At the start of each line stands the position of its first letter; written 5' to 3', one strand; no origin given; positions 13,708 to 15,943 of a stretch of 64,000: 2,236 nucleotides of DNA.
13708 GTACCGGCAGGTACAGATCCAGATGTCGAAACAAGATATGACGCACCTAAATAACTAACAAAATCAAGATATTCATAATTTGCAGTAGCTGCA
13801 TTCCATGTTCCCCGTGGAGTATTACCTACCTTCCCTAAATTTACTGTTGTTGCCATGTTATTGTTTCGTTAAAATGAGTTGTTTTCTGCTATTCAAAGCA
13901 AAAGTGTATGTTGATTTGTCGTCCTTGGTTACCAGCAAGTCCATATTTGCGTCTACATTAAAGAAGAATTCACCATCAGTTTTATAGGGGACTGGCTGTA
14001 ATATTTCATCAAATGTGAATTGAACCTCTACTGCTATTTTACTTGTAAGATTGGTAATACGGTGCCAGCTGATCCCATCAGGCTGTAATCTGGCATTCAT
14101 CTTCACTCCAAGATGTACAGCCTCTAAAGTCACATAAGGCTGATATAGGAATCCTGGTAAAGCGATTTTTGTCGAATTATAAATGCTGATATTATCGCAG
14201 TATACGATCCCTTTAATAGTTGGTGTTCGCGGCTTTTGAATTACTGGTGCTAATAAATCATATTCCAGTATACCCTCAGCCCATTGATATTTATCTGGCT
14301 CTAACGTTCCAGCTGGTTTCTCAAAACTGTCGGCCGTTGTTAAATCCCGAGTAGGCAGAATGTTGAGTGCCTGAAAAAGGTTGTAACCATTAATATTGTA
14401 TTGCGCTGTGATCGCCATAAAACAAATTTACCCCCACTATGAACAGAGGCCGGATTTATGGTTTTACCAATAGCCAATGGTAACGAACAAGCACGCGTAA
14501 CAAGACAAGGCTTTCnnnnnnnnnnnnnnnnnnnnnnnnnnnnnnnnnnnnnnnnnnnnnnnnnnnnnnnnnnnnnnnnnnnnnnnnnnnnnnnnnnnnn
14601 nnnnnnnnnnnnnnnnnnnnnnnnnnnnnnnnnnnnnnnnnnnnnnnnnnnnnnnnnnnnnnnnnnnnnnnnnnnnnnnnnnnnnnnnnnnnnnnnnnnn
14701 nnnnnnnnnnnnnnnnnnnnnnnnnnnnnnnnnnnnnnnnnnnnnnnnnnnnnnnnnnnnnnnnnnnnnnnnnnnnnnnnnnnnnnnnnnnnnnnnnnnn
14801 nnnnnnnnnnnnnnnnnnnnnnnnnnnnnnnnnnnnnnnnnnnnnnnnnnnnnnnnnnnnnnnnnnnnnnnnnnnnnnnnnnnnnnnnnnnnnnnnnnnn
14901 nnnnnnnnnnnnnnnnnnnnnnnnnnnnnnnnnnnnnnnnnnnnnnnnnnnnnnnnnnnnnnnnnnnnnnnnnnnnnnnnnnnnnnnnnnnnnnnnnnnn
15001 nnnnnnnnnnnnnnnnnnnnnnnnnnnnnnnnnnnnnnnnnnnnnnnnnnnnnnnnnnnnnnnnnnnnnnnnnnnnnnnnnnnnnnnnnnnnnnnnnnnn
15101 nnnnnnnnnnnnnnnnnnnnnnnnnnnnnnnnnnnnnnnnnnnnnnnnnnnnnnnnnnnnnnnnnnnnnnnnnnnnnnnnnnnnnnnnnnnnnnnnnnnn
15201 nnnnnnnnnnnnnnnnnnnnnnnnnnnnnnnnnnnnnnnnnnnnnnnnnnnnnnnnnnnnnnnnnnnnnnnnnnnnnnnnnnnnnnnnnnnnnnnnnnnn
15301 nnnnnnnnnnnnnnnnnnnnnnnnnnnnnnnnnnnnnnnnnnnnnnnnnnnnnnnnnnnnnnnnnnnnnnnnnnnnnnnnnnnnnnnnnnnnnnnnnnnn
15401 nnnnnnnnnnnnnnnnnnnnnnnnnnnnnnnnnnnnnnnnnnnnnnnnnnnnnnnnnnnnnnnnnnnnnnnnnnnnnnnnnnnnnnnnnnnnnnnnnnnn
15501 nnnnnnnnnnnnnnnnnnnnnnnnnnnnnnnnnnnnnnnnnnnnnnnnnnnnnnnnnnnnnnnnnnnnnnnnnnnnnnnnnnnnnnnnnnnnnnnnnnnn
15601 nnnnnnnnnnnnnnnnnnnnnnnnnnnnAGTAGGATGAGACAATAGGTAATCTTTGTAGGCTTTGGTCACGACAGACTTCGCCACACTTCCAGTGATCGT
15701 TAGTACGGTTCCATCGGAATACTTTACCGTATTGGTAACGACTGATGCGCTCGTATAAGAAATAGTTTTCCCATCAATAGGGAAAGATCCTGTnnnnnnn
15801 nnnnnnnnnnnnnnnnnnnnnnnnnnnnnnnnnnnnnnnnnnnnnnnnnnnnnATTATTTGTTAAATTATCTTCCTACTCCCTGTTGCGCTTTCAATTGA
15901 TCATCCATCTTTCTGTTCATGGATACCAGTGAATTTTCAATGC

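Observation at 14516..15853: Sec-signal-bearing beta-helix (pectate-lyase-like) protein encoded inside the tail gene block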

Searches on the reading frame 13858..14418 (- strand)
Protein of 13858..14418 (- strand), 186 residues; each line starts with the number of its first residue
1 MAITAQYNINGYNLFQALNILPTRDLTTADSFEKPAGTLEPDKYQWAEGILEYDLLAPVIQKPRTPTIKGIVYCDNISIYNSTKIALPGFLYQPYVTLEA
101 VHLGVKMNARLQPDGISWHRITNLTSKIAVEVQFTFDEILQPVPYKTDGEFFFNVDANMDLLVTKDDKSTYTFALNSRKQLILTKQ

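Call 5: search_protein_families(library=pfam, proteins=[window:13858-14418:-], max_evalue=0.01)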
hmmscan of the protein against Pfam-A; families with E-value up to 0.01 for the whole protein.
window:13858-14418:- (186 aa): 0 families

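Call 6: search_protein_families(library=phrogs, proteins=[window:13858-14418:-], max_evalue=0.01)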
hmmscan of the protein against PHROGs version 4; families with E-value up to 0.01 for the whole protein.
window:13858-14418:- (186 aa): 0 families

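Call 8: search_protein_families(library=ncbifam, proteins=[window:13858-14418:-], max_evalue=1)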
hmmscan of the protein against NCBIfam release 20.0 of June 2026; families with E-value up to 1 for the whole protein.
window:13858-14418:- (186 aa): 0 families

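Call 39: search_solved_structures(query=window:13858-14418:-, max_evalue=1)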
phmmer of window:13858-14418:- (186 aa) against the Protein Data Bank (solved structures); distinct sequences matched with E-value up to 1: 3.
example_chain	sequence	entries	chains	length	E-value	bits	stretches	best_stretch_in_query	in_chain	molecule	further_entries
5kxd_A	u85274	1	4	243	0.13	15.2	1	40-149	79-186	Wisteria floribunda agglutinin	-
8yz3_A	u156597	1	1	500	0.3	14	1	78-128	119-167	DUF2875 domain-containing protein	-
5kxb_A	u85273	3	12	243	0.58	13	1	40-149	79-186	Wisteria floribunda agglutinin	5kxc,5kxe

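Call 62: find_homologous_proteins(query=window:13858-14418:-)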
Query window:13858-14418:- (186 aa): 13 proteins with E <= 0.001 among 59 candidates.
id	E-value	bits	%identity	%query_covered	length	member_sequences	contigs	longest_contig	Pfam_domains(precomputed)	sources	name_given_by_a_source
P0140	3.3e-120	416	100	100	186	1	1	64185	-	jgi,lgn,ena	-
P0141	1.2e-77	278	72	97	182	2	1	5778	-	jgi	jgi:hypothetical protein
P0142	5.5e-77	275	70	98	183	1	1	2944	-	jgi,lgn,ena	-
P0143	9.6e-75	268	69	97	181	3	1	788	-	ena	-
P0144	5.8e-74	266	68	97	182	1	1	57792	-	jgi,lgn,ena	-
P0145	9.8e-70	252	67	96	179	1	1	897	-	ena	-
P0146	8.9e-68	245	63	96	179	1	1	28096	-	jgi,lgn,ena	-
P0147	3.7e-60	221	64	90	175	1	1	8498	-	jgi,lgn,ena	-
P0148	1.3e-59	219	65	88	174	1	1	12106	-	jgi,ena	-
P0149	1.4e-53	199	56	90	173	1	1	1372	-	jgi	jgi:hypothetical protein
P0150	6.6e-53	197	65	78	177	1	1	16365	-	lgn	-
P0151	6.4e-46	174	51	89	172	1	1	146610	-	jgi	jgi:hypothetical protein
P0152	4.6e-38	149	45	98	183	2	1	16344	-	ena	-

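Call 70: predict_structure(alignment_id=A3)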
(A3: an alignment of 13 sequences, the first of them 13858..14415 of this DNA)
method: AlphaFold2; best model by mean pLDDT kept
length: 185 residues; sequences in the alignment: 13
mean_pLDDT: 74.6   pTM: 0.67
mean pLDDT of the five models: 74.6, 72.9, 70.5, 68.2, 54.3
residues with pLDDT >= 90: 22; 70-90: 117; 50-70: 25; < 50: 21
segments of 3 or more residues with pLDDT < 50: 151-166
pLDDT, mean of each block of 10 residues (from residue 1): 76 79 76 78 79 79 89 81 76 88 90 84 73 91 72 42 47 54 50
secondary structure, 60 per line:
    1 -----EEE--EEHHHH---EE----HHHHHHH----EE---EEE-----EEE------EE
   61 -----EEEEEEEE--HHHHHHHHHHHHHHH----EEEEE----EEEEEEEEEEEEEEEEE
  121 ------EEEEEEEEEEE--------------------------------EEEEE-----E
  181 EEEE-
elements in order: E6-8 H13-16 H26-32 E42-44 E50-52 E66-73 H76-90 E95-99 E104-120 E127-137 E170-174 E180-184

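Call 81: find_encoding_contigs(protein=P0151, flank=9000, max_places=1)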
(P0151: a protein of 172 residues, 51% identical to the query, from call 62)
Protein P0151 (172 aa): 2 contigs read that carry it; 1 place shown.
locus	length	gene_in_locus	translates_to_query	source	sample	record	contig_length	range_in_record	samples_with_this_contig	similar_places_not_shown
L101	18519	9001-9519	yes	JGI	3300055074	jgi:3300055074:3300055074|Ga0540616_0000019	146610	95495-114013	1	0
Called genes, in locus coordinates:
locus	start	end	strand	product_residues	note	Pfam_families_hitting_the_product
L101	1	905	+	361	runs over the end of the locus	-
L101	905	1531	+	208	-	-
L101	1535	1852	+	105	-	PF20449:DUF6706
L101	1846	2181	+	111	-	-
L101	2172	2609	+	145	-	-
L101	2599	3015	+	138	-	-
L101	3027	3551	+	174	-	-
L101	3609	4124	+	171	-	-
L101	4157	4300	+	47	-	-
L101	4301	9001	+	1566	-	PF20155:TMP_3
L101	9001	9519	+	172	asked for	-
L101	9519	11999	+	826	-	-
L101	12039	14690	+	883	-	PF06605:Prophage_tail (faint)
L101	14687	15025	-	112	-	-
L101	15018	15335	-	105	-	-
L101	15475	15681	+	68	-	-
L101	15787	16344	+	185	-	-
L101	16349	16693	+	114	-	-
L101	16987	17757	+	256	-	-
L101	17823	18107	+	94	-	-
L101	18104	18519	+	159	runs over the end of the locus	-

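Call 82: find_encoding_contigs(protein=P0152, flank=9000, max_places=1)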
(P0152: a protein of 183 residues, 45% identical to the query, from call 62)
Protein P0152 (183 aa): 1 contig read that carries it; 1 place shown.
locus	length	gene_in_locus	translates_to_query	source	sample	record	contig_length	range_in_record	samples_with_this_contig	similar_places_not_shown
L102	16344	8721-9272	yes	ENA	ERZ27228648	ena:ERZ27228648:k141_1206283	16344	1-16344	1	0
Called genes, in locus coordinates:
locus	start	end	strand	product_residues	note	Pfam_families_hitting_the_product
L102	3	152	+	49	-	?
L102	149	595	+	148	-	-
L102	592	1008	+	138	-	-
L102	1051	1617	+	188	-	-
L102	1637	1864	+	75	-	-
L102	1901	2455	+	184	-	-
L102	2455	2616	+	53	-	-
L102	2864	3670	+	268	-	PF04383:KilA-N, PF03374:ANT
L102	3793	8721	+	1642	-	-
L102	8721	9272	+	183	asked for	-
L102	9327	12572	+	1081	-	-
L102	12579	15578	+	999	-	-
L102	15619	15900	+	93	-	-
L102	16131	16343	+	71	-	?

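Call 83: find_encoding_contigs(protein=P0146, flank=9000, max_places=1)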
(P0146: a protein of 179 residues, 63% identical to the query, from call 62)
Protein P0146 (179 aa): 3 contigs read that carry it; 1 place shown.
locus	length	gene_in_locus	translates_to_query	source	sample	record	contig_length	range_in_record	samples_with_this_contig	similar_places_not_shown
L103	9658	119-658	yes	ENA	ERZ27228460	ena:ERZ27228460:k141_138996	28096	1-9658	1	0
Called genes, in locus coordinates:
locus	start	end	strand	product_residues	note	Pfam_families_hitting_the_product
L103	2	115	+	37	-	?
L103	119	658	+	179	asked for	-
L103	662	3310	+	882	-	-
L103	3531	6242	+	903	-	-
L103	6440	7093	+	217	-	PF00959:Phage_lysozyme, PF01471:PG_binding_1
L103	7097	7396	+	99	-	-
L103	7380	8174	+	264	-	-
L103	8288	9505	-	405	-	PF17293:Arm-DNA-bind_5, PF00589:Phage_integrase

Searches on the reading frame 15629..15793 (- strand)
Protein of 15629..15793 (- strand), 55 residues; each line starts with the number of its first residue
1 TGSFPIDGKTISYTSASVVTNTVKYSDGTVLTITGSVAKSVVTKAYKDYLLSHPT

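Call 51: search_protein_representatives(alignment_id=A2)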
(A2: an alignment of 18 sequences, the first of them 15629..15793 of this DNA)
Query: 18 sequences, 50 profile positions. Proteins with E-value up to 0.001 (for the whole library): 23; up to 1e-10: 9; up to 1e-30: 0. The best 23 are listed.
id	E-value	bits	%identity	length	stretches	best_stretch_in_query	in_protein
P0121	7.2e-21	89.8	-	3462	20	2-29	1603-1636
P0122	2.3e-17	78.7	-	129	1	2-50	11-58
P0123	1.8e-16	75.8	-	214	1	2-50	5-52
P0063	1.6e-15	72.8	-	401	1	2-49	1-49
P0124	1.2e-14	69.9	-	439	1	3-50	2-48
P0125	4.1e-14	68.2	-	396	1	3-49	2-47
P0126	5.6e-13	64.6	-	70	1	1-44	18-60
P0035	6.3e-12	61.2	-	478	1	2-50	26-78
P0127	2.2e-11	59.5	-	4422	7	22-38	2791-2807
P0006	3.5e-09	52.4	-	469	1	2-50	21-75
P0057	1.5e-08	50.4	-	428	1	2-48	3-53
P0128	1.7e-08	50.2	-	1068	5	3-37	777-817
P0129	3.2e-07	46.1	-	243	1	2-49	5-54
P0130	6.2e-06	42.0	-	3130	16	3-19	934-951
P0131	6.6e-06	41.9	-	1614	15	2-35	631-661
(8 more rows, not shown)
